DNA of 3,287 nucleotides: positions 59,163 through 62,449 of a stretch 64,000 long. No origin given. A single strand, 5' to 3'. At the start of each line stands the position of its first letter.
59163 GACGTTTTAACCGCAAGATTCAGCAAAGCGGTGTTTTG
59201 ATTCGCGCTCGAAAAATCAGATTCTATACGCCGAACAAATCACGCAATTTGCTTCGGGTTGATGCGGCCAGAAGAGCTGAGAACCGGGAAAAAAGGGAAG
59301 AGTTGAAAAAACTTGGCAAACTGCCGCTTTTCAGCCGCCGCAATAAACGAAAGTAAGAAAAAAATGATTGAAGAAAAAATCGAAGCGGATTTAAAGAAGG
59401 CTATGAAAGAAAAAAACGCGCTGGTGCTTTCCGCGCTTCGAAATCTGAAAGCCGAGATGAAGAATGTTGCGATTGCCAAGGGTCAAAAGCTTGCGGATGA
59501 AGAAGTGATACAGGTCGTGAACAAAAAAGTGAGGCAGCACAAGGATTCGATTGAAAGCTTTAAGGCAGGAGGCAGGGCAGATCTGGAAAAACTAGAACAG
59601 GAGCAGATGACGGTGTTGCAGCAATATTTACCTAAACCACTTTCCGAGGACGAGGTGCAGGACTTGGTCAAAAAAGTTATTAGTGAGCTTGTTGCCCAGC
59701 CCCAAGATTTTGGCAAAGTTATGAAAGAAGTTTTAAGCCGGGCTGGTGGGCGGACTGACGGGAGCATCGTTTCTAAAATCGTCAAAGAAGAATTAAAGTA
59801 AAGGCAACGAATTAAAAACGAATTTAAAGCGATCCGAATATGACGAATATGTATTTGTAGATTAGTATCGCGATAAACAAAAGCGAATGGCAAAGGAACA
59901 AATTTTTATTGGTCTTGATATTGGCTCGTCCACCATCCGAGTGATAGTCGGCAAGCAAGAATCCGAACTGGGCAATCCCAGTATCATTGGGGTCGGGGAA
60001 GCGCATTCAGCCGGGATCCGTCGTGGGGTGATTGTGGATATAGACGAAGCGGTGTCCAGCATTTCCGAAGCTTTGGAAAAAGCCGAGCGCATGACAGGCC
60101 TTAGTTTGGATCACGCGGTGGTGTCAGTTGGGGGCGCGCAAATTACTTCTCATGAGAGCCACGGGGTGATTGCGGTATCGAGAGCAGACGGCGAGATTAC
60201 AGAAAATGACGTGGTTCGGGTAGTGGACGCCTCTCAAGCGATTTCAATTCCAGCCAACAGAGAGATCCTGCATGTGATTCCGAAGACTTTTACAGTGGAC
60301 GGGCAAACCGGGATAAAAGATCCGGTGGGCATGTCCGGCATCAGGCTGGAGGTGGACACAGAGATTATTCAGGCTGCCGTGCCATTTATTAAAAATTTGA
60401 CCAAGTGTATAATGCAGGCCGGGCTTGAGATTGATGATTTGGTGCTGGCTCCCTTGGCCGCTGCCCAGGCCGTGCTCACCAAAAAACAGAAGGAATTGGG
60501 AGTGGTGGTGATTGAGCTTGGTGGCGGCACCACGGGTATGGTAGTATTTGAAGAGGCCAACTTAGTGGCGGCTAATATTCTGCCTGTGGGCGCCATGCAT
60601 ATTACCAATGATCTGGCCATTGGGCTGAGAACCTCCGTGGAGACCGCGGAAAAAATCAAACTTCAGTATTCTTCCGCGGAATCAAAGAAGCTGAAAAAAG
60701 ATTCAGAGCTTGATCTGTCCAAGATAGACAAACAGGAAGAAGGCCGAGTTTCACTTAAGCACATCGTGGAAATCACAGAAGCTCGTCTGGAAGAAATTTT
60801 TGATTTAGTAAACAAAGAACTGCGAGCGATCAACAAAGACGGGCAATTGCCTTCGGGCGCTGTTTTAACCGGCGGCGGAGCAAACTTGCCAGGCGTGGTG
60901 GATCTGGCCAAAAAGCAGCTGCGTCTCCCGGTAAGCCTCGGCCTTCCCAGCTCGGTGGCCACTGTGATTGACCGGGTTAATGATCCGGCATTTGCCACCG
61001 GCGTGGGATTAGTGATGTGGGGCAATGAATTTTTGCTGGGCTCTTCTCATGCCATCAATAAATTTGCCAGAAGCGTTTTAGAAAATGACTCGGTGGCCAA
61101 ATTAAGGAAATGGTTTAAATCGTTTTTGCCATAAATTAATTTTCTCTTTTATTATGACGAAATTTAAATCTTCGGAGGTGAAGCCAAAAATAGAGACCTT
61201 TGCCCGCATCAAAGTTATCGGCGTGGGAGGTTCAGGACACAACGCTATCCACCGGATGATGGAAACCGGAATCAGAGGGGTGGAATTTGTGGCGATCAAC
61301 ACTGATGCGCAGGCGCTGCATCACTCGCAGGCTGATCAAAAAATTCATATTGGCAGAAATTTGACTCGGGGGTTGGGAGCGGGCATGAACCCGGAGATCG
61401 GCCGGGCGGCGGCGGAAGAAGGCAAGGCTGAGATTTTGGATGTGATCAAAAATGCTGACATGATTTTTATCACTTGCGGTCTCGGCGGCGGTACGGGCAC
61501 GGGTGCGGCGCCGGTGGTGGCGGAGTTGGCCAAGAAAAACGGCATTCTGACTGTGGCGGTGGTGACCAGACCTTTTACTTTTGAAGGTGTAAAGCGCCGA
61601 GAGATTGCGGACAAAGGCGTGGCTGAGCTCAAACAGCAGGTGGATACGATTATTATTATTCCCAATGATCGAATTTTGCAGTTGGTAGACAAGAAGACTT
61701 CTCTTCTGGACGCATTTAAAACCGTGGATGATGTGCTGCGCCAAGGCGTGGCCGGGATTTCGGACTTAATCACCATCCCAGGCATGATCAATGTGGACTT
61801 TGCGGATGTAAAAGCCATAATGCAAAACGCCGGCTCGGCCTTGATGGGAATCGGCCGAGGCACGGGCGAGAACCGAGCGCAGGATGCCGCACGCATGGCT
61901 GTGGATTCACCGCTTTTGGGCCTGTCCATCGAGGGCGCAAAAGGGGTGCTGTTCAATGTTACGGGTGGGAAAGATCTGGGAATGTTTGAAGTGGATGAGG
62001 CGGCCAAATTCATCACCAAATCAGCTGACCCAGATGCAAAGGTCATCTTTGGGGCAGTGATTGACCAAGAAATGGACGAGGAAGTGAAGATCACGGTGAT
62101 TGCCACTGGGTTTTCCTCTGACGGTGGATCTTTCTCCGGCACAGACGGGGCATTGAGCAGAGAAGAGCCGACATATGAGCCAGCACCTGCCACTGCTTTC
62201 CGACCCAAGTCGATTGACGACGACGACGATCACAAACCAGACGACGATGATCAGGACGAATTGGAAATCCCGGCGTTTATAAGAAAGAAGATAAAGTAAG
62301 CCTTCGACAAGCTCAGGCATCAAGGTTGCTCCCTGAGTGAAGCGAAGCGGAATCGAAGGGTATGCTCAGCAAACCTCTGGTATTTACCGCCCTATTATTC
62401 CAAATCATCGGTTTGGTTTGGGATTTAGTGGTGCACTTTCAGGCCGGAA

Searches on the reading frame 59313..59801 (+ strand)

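Call 77: search_protein_families(library=pfam, max_evalue=1e-8, proteins=[window:59313-59801:+])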
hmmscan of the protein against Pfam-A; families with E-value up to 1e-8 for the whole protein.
window:59313-59801:+ (162 aa): 1 family
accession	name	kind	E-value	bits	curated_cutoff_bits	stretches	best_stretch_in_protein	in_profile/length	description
PF09424.15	YqeY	-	9.3e-41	139.7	27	1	21-161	2-143/143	Yqey-like protein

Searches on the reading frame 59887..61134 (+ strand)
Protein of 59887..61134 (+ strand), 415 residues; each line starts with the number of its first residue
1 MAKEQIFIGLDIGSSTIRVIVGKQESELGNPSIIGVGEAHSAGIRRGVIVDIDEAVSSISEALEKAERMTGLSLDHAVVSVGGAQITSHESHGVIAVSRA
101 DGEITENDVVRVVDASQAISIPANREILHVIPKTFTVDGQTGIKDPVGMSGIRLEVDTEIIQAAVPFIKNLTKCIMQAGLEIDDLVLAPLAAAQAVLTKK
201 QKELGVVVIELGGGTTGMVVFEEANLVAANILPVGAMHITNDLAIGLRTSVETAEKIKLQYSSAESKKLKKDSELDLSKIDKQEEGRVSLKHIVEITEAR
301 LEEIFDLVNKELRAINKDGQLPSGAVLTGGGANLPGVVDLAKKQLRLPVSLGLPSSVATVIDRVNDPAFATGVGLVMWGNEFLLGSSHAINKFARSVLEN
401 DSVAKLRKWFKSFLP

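Call 77: search_protein_families(library=pfam, max_evalue=1e-8, proteins=[window:59887-61134:+])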
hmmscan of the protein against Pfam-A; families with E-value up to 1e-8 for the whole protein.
window:59887-61134:+ (415 aa): 3 families
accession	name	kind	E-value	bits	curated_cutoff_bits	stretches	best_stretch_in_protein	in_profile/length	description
PF14450.12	FtsA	-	3.9e-36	124.6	31.8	1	207-374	1-127/127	Cell division protein FtsA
PF02491.25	SHS2_FTSA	-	3.4e-29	101.4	25.4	1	83-161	1-78/79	SHS2 domain inserted in FTSA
PF06723.19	MreB_Mbl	-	3.5e-09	36.4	27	1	176-352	117-304/327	MreB/Mbl protein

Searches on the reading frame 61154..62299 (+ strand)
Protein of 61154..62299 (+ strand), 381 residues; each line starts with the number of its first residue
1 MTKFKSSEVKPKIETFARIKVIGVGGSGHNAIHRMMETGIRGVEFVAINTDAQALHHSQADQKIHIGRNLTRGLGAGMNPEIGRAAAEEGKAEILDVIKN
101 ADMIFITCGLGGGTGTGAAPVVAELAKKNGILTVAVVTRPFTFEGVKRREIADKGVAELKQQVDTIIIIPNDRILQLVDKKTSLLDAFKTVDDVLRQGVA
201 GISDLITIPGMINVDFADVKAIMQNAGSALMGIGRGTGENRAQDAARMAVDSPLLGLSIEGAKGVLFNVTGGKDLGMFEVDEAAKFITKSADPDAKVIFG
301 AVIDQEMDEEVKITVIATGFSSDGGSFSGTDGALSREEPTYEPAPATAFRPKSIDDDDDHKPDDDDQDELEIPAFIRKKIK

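Call 77: search_protein_families(library=pfam, max_evalue=1e-8, proteins=[window:61154-62299:+])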
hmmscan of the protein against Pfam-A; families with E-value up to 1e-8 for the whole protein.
window:61154-62299:+ (381 aa): 2 families
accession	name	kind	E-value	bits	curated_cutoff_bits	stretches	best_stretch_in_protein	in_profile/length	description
PF00091.31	Tubulin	-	1.3e-49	169.5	33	1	18-178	1-189/190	Tubulin/FtsZ family, GTPase domain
PF12327.13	FtsZ_C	-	1.9e-35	121.5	27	1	227-320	1-94/95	FtsZ family, C-terminal domain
